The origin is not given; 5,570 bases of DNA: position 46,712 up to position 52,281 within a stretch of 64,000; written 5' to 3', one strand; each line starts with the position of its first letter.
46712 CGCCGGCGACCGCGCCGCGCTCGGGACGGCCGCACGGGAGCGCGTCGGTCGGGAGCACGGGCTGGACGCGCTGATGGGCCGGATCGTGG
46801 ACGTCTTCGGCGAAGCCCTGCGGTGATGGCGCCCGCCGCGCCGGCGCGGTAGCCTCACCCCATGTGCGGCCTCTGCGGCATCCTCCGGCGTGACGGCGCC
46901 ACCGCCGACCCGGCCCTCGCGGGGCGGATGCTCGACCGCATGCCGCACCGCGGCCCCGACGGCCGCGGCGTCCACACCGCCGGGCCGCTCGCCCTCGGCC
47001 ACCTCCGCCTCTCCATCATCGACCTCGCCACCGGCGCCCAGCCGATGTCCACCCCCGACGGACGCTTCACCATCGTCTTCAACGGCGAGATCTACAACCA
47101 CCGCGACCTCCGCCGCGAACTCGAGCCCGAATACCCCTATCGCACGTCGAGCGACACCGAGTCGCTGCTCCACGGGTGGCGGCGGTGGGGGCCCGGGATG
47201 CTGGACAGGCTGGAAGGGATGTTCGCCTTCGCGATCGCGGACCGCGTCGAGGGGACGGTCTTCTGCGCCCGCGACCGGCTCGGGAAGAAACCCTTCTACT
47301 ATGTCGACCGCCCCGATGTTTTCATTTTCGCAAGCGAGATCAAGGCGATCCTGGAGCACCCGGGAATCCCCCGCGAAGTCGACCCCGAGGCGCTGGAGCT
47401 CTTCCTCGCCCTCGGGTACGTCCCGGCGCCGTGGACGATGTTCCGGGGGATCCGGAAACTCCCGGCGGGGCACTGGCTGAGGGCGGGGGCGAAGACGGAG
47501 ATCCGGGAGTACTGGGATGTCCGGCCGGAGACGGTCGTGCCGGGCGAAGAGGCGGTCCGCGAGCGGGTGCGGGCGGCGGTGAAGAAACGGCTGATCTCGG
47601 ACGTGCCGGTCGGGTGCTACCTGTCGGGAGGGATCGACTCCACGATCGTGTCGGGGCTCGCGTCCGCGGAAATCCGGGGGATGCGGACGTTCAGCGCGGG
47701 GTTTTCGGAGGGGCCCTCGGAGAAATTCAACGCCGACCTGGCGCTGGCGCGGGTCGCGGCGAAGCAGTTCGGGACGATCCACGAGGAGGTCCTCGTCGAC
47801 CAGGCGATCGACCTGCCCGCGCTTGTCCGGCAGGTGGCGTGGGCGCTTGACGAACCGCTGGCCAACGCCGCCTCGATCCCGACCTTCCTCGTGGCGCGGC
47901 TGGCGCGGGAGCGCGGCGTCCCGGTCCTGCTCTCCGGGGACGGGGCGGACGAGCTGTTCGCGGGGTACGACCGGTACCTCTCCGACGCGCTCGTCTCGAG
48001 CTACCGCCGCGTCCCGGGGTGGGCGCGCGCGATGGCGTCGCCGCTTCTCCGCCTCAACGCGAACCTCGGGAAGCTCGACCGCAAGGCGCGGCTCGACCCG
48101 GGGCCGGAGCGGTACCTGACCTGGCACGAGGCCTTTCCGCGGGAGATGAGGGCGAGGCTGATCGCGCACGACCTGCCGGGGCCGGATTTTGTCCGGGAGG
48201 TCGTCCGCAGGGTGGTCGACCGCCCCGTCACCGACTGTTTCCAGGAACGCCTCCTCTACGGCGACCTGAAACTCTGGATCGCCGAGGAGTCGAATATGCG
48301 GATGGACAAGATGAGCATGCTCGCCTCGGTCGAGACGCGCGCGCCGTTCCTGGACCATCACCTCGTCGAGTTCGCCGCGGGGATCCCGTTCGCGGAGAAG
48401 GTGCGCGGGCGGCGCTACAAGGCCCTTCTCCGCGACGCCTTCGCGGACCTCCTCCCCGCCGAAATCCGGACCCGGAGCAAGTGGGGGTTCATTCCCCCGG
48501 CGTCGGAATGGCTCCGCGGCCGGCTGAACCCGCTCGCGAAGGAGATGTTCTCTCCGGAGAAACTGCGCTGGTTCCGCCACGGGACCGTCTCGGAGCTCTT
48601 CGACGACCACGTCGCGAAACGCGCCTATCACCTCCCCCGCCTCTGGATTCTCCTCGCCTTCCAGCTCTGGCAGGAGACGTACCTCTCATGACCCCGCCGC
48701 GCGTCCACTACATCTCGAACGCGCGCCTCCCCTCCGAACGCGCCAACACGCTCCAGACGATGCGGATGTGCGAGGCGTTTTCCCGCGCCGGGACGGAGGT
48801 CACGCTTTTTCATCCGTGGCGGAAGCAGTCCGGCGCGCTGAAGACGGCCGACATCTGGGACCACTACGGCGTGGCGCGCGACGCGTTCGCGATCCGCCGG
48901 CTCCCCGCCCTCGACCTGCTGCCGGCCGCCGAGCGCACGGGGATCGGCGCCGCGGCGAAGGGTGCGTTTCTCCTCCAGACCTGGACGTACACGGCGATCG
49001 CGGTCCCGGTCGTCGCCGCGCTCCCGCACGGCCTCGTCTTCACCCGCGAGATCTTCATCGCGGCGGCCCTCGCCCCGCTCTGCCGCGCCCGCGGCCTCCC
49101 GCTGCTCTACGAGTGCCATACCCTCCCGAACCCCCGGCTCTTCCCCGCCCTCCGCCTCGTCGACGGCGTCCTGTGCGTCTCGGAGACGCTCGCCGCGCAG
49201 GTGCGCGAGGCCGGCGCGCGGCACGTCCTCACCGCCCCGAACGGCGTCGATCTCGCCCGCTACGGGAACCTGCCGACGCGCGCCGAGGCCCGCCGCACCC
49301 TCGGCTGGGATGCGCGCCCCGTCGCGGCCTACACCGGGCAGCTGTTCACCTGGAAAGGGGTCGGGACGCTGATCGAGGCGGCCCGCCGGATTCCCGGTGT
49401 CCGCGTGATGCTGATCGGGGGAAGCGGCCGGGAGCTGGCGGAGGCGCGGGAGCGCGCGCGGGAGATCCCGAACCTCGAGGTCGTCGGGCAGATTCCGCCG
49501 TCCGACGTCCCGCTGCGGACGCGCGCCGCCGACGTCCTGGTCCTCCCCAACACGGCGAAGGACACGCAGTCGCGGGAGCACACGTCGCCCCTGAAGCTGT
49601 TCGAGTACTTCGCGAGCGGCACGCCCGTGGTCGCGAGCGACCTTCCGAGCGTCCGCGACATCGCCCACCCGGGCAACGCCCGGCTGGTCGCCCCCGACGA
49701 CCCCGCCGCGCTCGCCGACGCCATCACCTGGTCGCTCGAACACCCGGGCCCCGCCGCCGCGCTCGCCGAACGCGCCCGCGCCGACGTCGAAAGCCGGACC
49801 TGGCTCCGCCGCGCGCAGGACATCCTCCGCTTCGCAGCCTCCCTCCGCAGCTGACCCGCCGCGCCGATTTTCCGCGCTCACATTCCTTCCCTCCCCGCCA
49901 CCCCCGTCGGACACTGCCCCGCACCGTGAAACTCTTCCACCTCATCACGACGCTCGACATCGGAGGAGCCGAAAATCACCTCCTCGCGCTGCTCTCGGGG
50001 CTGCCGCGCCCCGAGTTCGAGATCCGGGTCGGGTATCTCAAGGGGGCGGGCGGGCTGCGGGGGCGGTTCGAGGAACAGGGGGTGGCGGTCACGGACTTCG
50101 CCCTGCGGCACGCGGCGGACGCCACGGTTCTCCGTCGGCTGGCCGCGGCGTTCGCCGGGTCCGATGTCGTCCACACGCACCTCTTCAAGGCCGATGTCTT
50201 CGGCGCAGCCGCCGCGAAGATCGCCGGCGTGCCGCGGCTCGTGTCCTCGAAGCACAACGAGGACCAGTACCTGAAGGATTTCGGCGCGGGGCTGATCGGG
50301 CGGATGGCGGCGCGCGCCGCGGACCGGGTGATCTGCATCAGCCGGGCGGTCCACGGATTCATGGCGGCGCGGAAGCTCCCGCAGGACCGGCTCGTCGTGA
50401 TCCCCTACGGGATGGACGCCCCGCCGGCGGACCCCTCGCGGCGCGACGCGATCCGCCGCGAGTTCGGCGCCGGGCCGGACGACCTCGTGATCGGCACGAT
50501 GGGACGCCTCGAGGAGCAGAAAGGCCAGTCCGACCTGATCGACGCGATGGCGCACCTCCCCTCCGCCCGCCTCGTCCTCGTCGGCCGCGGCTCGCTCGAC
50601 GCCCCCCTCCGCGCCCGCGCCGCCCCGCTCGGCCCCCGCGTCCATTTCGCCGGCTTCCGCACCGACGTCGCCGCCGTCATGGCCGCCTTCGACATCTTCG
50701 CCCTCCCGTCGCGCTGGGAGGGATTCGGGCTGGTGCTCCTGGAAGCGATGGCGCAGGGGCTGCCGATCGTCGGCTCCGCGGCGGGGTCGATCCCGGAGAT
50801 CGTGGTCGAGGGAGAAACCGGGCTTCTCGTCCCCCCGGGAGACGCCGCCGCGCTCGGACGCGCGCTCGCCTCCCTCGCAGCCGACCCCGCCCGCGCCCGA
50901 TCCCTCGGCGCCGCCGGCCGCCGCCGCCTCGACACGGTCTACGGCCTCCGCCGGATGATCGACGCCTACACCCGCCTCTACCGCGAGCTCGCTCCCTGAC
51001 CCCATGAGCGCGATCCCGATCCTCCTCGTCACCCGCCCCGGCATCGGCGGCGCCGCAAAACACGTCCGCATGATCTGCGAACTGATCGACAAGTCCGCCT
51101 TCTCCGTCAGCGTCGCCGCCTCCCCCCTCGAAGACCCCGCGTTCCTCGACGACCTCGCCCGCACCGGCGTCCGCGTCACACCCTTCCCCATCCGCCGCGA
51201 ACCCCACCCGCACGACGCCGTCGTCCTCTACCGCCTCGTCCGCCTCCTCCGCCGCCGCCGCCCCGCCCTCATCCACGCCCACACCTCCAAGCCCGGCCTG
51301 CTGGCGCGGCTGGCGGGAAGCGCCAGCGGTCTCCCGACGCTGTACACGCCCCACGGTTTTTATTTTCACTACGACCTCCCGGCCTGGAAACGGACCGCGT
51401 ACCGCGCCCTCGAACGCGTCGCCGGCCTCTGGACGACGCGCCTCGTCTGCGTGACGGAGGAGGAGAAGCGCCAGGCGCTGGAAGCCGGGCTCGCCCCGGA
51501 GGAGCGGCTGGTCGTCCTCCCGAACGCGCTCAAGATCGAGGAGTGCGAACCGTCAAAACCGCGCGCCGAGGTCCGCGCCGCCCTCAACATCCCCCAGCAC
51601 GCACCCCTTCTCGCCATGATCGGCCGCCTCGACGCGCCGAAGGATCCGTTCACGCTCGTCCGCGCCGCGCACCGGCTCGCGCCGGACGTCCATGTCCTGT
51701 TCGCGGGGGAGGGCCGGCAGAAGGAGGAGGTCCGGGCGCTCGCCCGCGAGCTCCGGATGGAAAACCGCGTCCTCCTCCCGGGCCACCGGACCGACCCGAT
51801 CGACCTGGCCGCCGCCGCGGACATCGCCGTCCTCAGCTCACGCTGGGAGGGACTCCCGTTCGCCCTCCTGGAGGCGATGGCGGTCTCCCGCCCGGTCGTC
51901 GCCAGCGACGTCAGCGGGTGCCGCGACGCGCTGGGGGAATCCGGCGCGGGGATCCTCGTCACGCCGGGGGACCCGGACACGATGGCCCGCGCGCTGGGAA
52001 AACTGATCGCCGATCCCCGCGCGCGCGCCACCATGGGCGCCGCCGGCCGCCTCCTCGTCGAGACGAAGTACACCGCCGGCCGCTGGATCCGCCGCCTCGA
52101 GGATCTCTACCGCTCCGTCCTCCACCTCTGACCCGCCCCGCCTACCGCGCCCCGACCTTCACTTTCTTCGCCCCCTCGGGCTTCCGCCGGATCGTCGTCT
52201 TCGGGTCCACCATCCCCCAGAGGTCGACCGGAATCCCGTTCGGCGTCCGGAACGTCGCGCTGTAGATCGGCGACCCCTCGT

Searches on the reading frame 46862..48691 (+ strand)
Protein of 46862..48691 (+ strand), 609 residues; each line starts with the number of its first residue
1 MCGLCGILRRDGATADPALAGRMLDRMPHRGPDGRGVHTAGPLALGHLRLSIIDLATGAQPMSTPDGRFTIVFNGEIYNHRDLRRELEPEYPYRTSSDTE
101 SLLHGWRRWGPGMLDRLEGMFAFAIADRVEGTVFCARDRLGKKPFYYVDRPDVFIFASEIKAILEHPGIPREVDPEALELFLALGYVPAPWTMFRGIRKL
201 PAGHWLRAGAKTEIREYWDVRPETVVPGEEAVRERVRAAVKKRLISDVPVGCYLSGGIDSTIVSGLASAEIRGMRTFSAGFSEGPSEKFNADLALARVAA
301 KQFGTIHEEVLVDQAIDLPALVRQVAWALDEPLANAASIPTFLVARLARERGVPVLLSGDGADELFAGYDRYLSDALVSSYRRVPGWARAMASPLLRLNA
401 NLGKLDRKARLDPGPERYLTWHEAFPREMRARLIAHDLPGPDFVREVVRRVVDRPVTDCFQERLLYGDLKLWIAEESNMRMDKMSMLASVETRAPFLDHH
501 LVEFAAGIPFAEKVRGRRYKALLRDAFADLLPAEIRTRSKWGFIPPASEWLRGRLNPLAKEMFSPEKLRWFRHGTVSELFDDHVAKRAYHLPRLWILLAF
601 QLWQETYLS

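Call 70: search_protein_families(library=pfam, proteins=[window:46862-48691:+], max_evalue=0.0001)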
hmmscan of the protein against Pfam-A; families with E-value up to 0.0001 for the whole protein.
window:46862-48691:+ (609 aa): 3 families
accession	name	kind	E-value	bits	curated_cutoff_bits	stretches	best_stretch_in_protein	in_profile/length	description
PF00733.27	Asn_synthase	-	8.6e-87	292.5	21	1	232-605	2-354/354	Asparagine synthase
PF13537.11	GATase_7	-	1e-43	148.7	25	1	47-164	1-122/123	Glutamine amidotransferase domain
PF13522.11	GATase_6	-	7.8e-38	129.9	27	1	32-159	1-130/130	Glutamine amidotransferase domain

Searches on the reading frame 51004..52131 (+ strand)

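Call 70: search_protein_families(library=pfam, proteins=[window:51004-52131:+], max_evalue=0.0001)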
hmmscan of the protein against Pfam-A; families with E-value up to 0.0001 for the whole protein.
window:51004-52131:+ (375 aa): 7 families
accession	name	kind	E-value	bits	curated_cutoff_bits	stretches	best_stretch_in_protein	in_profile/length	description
PF00534.26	Glycos_transf_1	-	1e-33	116.7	26.4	1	188-349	3-170/172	Glycosyl transferases group 1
PF13692.12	Glyco_trans_1_4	-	1.4e-30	106.8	27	1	201-337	2-142/142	Glycosyl transferases group 1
PF13579.12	Glyco_trans_4_4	-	4.9e-26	92.4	29.7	1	15-174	1-157/158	Glycosyl transferase 4-like domain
PF13439.12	Glyco_transf_4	-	2e-23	83.7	28.5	1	14-178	1-168/170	Glycosyltransferase Family 4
PF13477.12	Glyco_trans_4_2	-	5.6e-10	40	23.4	1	20-138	12-126/139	Glycosyl transferase 4-like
PF13524.12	Glyco_trans_1_2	-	2.8e-07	31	25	1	219-366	6-143/144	Glycosyl transferase-like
PF20706.3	GT4-conflict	-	4.4e-06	26.4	26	1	193-345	189-365/385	Family 4 Glycosyltransferase in conflict systems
